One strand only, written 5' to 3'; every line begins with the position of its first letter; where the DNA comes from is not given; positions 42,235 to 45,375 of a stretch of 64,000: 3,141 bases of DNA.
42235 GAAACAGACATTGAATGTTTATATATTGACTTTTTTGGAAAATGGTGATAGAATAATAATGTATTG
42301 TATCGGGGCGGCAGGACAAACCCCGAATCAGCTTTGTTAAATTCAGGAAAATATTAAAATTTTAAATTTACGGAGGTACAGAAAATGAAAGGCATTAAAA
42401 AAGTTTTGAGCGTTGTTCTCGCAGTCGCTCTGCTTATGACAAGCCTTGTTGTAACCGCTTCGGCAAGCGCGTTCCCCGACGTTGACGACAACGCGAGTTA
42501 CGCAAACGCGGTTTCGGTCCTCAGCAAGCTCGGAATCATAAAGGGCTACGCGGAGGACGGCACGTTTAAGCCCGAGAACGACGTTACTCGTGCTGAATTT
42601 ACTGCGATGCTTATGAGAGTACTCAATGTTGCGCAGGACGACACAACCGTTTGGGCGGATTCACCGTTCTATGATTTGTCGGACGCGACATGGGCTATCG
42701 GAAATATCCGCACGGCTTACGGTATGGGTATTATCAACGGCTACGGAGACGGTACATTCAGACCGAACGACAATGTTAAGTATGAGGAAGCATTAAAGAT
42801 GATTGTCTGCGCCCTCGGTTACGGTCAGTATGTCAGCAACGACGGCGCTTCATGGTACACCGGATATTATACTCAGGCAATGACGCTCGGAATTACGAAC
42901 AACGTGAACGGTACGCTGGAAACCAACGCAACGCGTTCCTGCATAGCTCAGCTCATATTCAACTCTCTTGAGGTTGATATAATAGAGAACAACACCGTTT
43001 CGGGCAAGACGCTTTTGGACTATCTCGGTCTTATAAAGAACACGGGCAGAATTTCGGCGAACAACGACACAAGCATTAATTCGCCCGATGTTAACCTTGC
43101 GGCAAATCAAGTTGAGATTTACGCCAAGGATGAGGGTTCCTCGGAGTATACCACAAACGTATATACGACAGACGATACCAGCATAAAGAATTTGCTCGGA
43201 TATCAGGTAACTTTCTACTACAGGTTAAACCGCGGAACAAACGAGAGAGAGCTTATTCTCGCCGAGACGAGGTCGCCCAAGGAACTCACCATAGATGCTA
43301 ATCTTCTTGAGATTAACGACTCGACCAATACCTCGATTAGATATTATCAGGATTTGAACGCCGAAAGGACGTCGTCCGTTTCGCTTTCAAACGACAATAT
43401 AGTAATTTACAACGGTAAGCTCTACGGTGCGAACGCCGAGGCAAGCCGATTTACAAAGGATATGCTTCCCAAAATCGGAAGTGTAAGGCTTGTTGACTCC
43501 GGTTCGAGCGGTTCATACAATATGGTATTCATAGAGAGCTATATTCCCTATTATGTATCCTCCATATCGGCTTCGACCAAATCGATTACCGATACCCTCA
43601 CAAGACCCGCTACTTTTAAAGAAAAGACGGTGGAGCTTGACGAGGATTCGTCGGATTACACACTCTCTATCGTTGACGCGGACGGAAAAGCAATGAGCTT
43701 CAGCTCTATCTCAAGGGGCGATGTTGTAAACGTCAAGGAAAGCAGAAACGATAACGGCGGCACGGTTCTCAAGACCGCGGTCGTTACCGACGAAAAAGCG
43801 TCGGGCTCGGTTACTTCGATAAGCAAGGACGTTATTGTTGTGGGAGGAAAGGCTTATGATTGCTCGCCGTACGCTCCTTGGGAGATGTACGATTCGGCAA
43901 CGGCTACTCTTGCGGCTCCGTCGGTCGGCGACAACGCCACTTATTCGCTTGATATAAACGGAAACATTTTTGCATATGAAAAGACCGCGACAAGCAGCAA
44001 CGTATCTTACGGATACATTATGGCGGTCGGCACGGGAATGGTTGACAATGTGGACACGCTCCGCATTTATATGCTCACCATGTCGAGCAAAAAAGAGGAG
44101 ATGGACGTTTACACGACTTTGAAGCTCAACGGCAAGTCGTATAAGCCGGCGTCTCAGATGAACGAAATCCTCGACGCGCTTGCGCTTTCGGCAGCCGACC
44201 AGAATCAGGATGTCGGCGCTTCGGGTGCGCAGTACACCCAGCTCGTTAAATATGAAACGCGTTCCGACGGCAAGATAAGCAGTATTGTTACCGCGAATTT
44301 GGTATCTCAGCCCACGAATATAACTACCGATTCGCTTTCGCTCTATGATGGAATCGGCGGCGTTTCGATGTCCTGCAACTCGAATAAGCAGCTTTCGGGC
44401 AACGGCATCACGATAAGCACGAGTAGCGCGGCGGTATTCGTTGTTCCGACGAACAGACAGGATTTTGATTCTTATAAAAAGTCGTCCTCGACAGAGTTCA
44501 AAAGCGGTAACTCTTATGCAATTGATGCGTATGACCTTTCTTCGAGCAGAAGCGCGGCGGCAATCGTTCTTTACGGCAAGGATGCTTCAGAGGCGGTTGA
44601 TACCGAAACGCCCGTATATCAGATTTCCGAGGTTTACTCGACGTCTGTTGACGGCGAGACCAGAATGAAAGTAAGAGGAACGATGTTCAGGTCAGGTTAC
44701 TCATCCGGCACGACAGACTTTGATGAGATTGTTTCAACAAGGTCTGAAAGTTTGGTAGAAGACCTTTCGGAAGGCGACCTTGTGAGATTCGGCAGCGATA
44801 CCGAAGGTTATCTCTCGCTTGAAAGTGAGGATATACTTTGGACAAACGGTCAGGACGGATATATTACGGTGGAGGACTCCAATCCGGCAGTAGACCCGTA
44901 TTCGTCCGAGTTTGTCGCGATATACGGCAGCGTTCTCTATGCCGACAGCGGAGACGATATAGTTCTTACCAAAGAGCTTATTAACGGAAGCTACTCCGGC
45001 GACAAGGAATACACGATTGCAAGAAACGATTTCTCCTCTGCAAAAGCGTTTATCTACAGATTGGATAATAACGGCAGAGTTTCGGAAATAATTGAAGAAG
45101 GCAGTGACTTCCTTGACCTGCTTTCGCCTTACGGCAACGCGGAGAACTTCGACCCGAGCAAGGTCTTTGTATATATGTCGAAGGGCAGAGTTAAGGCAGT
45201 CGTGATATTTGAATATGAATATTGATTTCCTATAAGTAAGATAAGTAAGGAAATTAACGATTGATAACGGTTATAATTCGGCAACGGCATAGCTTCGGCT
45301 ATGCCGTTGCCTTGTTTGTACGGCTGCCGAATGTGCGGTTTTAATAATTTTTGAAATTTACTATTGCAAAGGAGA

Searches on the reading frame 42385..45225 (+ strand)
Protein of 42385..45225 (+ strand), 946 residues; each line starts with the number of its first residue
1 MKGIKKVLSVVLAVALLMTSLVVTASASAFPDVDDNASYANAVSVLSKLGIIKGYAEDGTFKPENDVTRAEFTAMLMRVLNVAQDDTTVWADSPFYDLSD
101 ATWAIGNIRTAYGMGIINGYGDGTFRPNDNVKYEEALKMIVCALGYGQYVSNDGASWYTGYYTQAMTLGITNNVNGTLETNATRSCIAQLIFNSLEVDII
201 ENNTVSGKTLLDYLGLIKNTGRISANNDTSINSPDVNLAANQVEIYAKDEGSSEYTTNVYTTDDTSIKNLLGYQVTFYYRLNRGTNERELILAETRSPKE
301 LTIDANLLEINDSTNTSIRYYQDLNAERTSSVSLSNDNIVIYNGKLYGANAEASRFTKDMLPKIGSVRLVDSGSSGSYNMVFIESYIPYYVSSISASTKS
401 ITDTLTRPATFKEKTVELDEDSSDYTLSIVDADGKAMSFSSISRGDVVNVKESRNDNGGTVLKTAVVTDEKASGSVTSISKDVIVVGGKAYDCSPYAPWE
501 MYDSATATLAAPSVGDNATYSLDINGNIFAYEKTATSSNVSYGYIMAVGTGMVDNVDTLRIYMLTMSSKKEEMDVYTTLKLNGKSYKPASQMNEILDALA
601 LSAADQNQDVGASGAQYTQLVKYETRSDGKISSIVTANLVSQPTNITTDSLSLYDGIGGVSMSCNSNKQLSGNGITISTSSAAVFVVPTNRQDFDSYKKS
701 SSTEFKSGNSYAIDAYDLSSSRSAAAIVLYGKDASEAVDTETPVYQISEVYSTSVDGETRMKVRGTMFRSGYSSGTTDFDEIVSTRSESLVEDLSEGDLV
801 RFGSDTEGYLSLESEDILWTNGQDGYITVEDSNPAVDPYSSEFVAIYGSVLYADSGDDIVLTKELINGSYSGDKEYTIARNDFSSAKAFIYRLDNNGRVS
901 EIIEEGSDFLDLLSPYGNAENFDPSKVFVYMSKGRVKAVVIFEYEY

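Call 31: search_protein_families(library=pfam, proteins=[window:42385-45225:+], max_evalue=0.001)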
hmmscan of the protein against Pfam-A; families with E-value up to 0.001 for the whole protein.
window:42385-45225:+ (946 aa): 1 family
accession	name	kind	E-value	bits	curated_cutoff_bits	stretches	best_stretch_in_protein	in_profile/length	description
PF00395.25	SLH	-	8.7e-26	90.1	20.8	2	94-136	1-43/44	S-layer homology domain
